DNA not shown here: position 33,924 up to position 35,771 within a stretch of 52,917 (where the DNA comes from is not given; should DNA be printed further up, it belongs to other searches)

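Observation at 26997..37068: Large type IV filament locus combining pilus-like and archaellum-like parts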

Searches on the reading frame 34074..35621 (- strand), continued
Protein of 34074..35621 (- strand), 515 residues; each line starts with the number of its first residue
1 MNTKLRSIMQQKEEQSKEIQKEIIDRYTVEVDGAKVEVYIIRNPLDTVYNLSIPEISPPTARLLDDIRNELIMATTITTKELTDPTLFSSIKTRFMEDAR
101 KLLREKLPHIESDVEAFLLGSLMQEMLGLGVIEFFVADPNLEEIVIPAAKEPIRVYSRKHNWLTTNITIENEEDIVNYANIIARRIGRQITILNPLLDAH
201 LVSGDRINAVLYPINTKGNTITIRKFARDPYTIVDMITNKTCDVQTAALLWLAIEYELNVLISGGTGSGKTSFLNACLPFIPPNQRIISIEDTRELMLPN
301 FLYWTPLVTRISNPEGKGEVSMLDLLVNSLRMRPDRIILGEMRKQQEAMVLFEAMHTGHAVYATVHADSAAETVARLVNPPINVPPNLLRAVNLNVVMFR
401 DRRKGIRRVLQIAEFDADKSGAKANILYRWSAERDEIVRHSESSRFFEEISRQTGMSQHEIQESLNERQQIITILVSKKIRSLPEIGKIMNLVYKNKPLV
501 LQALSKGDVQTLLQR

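Call 76: search_solved_structures(query=window:34077-35621:-, max_evalue=1e-40, show_alignments=4)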
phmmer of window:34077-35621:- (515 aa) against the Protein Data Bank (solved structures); distinct sequences matched with E-value up to 1e-40: 6.
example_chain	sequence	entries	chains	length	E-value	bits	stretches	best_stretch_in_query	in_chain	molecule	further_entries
2oap_1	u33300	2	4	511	2.2e-66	227.7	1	25-507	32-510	Type II secretion system protein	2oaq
4ii7_A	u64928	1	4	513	1.7e-52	181.9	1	77-482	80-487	FlaI ATPase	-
4ihq_A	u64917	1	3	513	1.1e-51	179.3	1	77-482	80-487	FlaI ATPase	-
8rjf_A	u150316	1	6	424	2.7e-44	154.9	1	116-379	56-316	Pilus assembly ATPase CpaF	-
8rkd_E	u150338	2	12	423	2.7e-44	154.9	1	116-379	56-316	Pilus assembly ATPase CpaF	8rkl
9e24_A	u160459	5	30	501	4.4e-44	154.2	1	115-379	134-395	CpaF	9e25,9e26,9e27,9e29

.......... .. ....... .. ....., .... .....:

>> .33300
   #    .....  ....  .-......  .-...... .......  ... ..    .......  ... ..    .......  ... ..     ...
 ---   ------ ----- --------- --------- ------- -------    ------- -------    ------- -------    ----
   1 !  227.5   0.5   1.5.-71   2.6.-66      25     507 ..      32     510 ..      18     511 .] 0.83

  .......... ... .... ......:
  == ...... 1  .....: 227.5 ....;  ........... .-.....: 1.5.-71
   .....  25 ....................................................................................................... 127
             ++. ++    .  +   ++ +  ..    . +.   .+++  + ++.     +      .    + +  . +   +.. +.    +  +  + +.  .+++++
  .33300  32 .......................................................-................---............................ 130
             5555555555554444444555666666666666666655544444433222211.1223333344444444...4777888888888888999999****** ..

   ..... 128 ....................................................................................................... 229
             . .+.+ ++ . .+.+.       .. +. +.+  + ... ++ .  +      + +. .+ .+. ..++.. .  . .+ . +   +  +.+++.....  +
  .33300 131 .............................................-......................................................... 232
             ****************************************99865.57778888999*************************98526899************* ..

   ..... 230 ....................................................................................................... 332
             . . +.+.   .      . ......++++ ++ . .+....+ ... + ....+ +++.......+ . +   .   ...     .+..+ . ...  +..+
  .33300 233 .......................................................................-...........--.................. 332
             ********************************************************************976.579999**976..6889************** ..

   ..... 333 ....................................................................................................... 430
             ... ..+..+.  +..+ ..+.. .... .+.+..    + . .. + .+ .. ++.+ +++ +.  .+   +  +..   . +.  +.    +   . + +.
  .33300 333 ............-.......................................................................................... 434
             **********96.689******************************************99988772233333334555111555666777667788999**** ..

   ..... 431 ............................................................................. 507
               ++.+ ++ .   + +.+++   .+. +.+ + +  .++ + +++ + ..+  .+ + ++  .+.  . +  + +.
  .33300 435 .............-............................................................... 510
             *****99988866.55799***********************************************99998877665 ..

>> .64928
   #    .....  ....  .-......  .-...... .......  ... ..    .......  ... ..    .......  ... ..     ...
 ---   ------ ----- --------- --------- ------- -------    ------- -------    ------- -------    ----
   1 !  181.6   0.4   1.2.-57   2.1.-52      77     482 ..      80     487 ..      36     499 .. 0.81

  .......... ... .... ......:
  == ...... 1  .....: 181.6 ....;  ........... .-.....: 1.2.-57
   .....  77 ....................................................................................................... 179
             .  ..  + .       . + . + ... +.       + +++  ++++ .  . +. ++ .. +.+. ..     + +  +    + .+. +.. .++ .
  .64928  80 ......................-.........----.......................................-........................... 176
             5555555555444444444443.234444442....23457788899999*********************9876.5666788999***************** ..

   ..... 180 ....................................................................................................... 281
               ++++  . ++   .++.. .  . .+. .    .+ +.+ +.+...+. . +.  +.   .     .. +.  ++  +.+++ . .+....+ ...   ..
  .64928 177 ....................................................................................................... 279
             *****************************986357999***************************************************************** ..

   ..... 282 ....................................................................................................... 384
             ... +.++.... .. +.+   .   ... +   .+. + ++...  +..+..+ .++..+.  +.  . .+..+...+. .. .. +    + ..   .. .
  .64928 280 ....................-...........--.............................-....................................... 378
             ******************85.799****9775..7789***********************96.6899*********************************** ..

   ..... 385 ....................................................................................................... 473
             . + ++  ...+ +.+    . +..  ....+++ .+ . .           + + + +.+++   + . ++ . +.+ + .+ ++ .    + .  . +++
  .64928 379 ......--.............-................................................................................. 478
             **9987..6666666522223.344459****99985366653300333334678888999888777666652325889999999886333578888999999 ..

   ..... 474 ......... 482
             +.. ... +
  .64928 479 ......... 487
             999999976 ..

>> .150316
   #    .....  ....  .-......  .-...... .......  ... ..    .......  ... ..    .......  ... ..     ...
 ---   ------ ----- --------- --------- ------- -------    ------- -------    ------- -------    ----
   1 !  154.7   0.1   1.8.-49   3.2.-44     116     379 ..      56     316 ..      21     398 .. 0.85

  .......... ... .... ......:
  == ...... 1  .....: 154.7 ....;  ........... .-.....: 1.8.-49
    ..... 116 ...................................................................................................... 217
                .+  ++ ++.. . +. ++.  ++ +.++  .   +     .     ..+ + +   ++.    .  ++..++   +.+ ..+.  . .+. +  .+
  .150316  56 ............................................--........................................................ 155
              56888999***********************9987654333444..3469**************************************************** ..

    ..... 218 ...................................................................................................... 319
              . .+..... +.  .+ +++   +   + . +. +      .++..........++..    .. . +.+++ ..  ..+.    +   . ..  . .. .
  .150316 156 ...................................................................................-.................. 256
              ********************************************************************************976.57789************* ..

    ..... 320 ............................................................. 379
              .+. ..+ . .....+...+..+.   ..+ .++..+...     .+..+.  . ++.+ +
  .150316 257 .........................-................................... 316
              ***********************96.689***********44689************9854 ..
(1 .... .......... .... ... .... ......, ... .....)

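Call 85: search_protein_representatives(protein=window:34077-35621:-)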
Query: 515 residues. Proteins with E-value up to 0.001 (for the whole library): 29252; up to 1e-10: 10326; up to 1e-30: 2490. The best 150 are listed.
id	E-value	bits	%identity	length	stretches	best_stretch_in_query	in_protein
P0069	9.6e-236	799.4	69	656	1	17-513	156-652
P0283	3.4e-172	589.8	57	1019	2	22-293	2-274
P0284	6.4e-171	585.6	64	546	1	11-413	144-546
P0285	1.4e-170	584.5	37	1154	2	46-503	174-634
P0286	5.0e-167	572.8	53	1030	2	269-512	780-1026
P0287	2.1e-160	551.0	53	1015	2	22-293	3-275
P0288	6.3e-155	532.9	53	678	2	24-293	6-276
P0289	1.0e-152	525.6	50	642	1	8-504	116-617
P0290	1.5e-150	518.5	48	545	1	16-508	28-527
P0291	6.9e-150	516.3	49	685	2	252-509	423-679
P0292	1.1e-149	515.6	50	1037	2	22-322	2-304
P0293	2.2e-147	508.0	48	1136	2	260-504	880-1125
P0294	2.7e-146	504.5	48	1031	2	264-502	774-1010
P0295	1.1e-144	499.1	48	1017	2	271-508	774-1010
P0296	1.7e-144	498.5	48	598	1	20-500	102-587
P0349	3.9e-104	365.4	41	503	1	25-498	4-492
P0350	1.7e-101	356.7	38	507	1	23-506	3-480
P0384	2.7e-78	280.2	40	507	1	91-503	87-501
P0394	7.1e-75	269.0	36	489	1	40-504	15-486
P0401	4.5e-74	266.3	36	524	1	38-503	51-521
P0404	3.4e-73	263.4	38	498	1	120-505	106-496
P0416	1.1e-70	255.1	40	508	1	113-505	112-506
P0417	1.6e-70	254.6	38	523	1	5-490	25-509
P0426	1.0e-68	248.7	40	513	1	118-482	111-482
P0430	1.2e-68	248.4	33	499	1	48-497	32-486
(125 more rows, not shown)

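Call 86: search_protein_families(library=ncbifam, max_evalue=1e-30, proteins=[P0350, P0394, P0401, P0404, P0416, P0417, P0426, P0430, P0384, P0349])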
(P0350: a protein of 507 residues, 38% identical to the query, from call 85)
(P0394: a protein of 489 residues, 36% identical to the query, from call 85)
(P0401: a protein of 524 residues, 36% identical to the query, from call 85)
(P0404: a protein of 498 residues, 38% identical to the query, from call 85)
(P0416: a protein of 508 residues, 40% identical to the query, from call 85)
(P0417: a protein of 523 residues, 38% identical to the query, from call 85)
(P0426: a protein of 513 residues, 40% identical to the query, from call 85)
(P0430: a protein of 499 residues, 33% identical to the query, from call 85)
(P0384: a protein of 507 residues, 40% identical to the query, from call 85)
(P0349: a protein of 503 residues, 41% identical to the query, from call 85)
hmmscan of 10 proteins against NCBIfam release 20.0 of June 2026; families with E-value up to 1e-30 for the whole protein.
P0350 (507 aa): 3 families
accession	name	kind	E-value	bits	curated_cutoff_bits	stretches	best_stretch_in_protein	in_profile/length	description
NF058587.1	archaellum_moto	equivalog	2.7e-69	234.3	550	1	24-466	49-516/527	archaellum flagellar ATPase motor FlaI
TIGR03819.1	heli_sec_ATPase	hypoth_equivalog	1.1e-43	149.8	373.15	1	70-351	19-297/340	TadA family conjugal transfer-associated ATPase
NF053672.1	bindosome_BasE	exception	1.1e-38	133.3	1000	1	3-472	40-512/512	bindosome assembly system ATPase subunit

P0394 (489 aa): 5 families
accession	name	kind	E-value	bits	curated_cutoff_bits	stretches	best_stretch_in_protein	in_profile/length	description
NF058587.1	archaellum_moto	equivalog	3.6e-74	250.4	550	1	30-478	85-520/527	archaellum flagellar ATPase motor FlaI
TIGR03819.1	heli_sec_ATPase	hypoth_equivalog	1.4e-58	198.7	373.15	1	93-353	40-298/340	TadA family conjugal transfer-associated ATPase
NF053672.1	bindosome_BasE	exception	1.7e-49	168.9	1000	1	11-477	49-509/512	bindosome assembly system ATPase subunit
TIGR02788.1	VirB11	equivalog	6.3e-41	140.4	249.95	0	229-357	141-267/308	P-type DNA transfer ATPase VirB11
TIGR02782.1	TrbB_P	equivalog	9.1e-34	117.1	304.55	1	98-394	5-296/303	P-type conjugative transfer ATPase TrbB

P0401 (524 aa): 8 families
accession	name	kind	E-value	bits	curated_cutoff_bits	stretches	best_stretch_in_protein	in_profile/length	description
NF058587.1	archaellum_moto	equivalog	7.1e-87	292.3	550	1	99-512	112-518/527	archaellum flagellar ATPase motor FlaI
TIGR03819.1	heli_sec_ATPase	hypoth_equivalog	7.8e-60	202.9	373.15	1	130-393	41-298/340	TadA family conjugal transfer-associated ATPase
NF053672.1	bindosome_BasE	exception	9.6e-48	163.2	1000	1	137-512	134-508/512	bindosome assembly system ATPase subunit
TIGR02788.1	VirB11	equivalog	1.8e-46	158.6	249.95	1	258-396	133-266/308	P-type DNA transfer ATPase VirB11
TIGR02782.1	TrbB_P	equivalog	3.7e-45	154.5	304.55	1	147-438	17-298/303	P-type conjugative transfer ATPase TrbB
NF010475.0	PRK13900.1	equivalog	2.4e-37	128.8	389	0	271-403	158-290/333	type IV secretion system ATPase VirB11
NF010469.0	PRK13894.1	subfamily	9.2e-37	127.1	508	1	145-437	28-311/320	conjugal transfer ATPase TrbB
NF010407.0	PRK13833.1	subfamily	5.6e-34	118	499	1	134-441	13-308/323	conjugal transfer protein TrbB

P0404 (498 aa): 9 families
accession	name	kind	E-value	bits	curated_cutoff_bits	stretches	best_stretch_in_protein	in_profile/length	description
NF058587.1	archaellum_moto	equivalog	3.4e-76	257.1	550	1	62-483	92-516/527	archaellum flagellar ATPase motor FlaI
TIGR03819.1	heli_sec_ATPase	hypoth_equivalog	1.3e-57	195.6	373.15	1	84-366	22-298/340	TadA family conjugal transfer-associated ATPase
TIGR02788.1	VirB11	equivalog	2e-51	174.9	249.95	1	246-367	144-264/308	P-type DNA transfer ATPase VirB11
TIGR02782.1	TrbB_P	equivalog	9.9e-49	166.2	304.55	1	118-411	14-298/303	P-type conjugative transfer ATPase TrbB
NF053672.1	bindosome_BasE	exception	2.1e-46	158.7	1000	1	114-487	137-510/512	bindosome assembly system ATPase subunit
NF010469.0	PRK13894.1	subfamily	9.6e-45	153.3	508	1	105-407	15-308/320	conjugal transfer ATPase TrbB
NF010475.0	PRK13900.1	equivalog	1.7e-39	135.8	389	0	247-388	161-311/333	type IV secretion system ATPase VirB11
NF010407.0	PRK13833.1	subfamily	4.5e-37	128.2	499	1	122-406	26-303/323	conjugal transfer protein TrbB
NF010425.0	PRK13851.1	equivalog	8.6e-31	107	461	0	229-362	149-277/344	type IV secretion system protein VirB11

P0416 (508 aa): 9 families
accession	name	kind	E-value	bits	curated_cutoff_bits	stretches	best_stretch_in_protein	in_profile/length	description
NF058587.1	archaellum_moto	equivalog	3.3e-94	316.5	550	1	20-497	52-520/527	archaellum flagellar ATPase motor FlaI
TIGR03819.1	heli_sec_ATPase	hypoth_equivalog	3.5e-65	220.4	373.15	1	117-374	44-297/340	TadA family conjugal transfer-associated ATPase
TIGR02788.1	VirB11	equivalog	1.3e-51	175.5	249.95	1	257-375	145-263/308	P-type DNA transfer ATPase VirB11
TIGR02782.1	TrbB_P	equivalog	1.6e-49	168.8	304.55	1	127-375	13-253/303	P-type conjugative transfer ATPase TrbB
NF053672.1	bindosome_BasE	exception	6.5e-46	157.1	1000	1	116-496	130-509/512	bindosome assembly system ATPase subunit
NF010469.0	PRK13894.1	subfamily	6.3e-43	147.3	508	1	127-375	26-265/320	conjugal transfer ATPase TrbB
NF010475.0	PRK13900.1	equivalog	2e-40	138.9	389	1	257-374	161-279/333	type IV secretion system ATPase VirB11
NF010407.0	PRK13833.1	subfamily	3.3e-34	118.8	499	1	128-375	22-260/323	conjugal transfer protein TrbB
NF010425.0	PRK13851.1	equivalog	3e-32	111.8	461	0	255-369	161-275/344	type IV secretion system protein VirB11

P0417 (523 aa): 7 families
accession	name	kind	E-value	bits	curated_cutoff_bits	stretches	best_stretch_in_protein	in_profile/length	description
NF058587.1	archaellum_moto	equivalog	4.6e-82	276.4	550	1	140-513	147-518/527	archaellum flagellar ATPase motor FlaI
TIGR03819.1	heli_sec_ATPase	hypoth_equivalog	2.6e-60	204.4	373.15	1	140-394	52-299/340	TadA family conjugal transfer-associated ATPase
NF053672.1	bindosome_BasE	exception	2.5e-56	191.5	1000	1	40-513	36-508/512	bindosome assembly system ATPase subunit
TIGR02782.1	TrbB_P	equivalog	2.1e-47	161.9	304.55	1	147-432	18-296/303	P-type conjugative transfer ATPase TrbB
TIGR02788.1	VirB11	equivalog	9e-47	159.6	249.95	1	147-394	2-264/308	P-type DNA transfer ATPase VirB11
NF010469.0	PRK13894.1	subfamily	1.6e-41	142.7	508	1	146-434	30-312/320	conjugal transfer ATPase TrbB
NF010475.0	PRK13900.1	equivalog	8.4e-33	113.8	389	0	273-401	161-297/333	type IV secretion system ATPase VirB11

P0426 (513 aa): 6 families
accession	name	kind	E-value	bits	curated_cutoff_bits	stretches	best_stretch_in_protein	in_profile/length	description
NF058587.1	archaellum_moto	equivalog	1.4e-104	350.8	550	1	62-480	89-504/527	archaellum flagellar ATPase motor FlaI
NF053672.1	bindosome_BasE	exception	4.9e-51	174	1000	1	115-374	132-388/512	bindosome assembly system ATPase subunit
TIGR03819.1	heli_sec_ATPase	hypoth_equivalog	2.3e-44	152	373.15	1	110-375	40-298/340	TadA family conjugal transfer-associated ATPase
TIGR02788.1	VirB11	equivalog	7.3e-42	143.5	249.95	1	239-375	132-263/308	P-type DNA transfer ATPase VirB11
TIGR02782.1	TrbB_P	equivalog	1.6e-38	132.7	304.55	1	124-420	13-299/303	P-type conjugative transfer ATPase TrbB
NF010469.0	PRK13894.1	subfamily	1.5e-31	109.9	508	1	129-420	31-313/320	conjugal transfer ATPase TrbB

P0430 (499 aa): 6 families
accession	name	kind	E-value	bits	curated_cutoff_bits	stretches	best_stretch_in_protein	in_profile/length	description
NF058587.1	archaellum_moto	equivalog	6.5e-100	335.3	550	1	17-485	38-520/527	archaellum flagellar ATPase motor FlaI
NF053672.1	bindosome_BasE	exception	2.4e-70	237.7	1000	1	8-485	40-510/512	bindosome assembly system ATPase subunit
TIGR03819.1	heli_sec_ATPase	hypoth_equivalog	6.1e-56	190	373.15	1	97-358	33-293/340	TadA family conjugal transfer-associated ATPase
TIGR02788.1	VirB11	equivalog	2.7e-43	148.2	249.95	1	236-364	136-264/308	P-type DNA transfer ATPase VirB11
TIGR02782.1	TrbB_P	equivalog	8.4e-40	136.9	304.55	1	122-406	17-297/303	P-type conjugative transfer ATPase TrbB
NF010469.0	PRK13894.1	subfamily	9.2e-35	120.5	508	1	118-407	26-312/320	conjugal transfer ATPase TrbB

P0384 (507 aa): 8 families
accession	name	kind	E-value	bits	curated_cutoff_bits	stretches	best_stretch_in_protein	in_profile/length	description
NF058587.1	archaellum_moto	equivalog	1e-79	268.7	550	1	15-493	48-519/527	archaellum flagellar ATPase motor FlaI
TIGR03819.1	heli_sec_ATPase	hypoth_equivalog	4.9e-60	203.5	373.15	1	111-374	40-298/340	TadA family conjugal transfer-associated ATPase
TIGR02788.1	VirB11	equivalog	1.3e-50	172.2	249.95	1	255-375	145-264/308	P-type DNA transfer ATPase VirB11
TIGR02782.1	TrbB_P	equivalog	1.4e-44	152.7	304.55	1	123-419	12-298/303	P-type conjugative transfer ATPase TrbB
NF053672.1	bindosome_BasE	exception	2.2e-43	148.8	1000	1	124-493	139-509/512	bindosome assembly system ATPase subunit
NF010475.0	PRK13900.1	equivalog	2.2e-40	138.7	389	1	256-377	162-283/333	type IV secretion system ATPase VirB11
NF010469.0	PRK13894.1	subfamily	1.8e-37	129.4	508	1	119-415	21-308/320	conjugal transfer ATPase TrbB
NF010407.0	PRK13833.1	subfamily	8.5e-31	107.5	499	0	117-375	14-261/323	conjugal transfer protein TrbB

P0349 (503 aa): 5 families
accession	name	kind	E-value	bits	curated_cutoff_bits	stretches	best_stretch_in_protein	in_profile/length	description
NF058587.1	archaellum_moto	equivalog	3.1e-79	267.1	550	1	22-487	46-517/527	archaellum flagellar ATPase motor FlaI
TIGR03819.1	heli_sec_ATPase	hypoth_equivalog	1.4e-58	198.8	373.15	1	106-402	44-338/340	TadA family conjugal transfer-associated ATPase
NF053672.1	bindosome_BasE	exception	3.2e-44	151.5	1000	1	119-490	143-510/512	bindosome assembly system ATPase subunit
TIGR02788.1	VirB11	equivalog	6.9e-41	140.3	249.95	0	238-380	140-277/308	P-type DNA transfer ATPase VirB11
TIGR02782.1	TrbB_P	equivalog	6.9e-33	114.2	304.55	1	117-404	14-292/303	P-type conjugative transfer ATPase TrbB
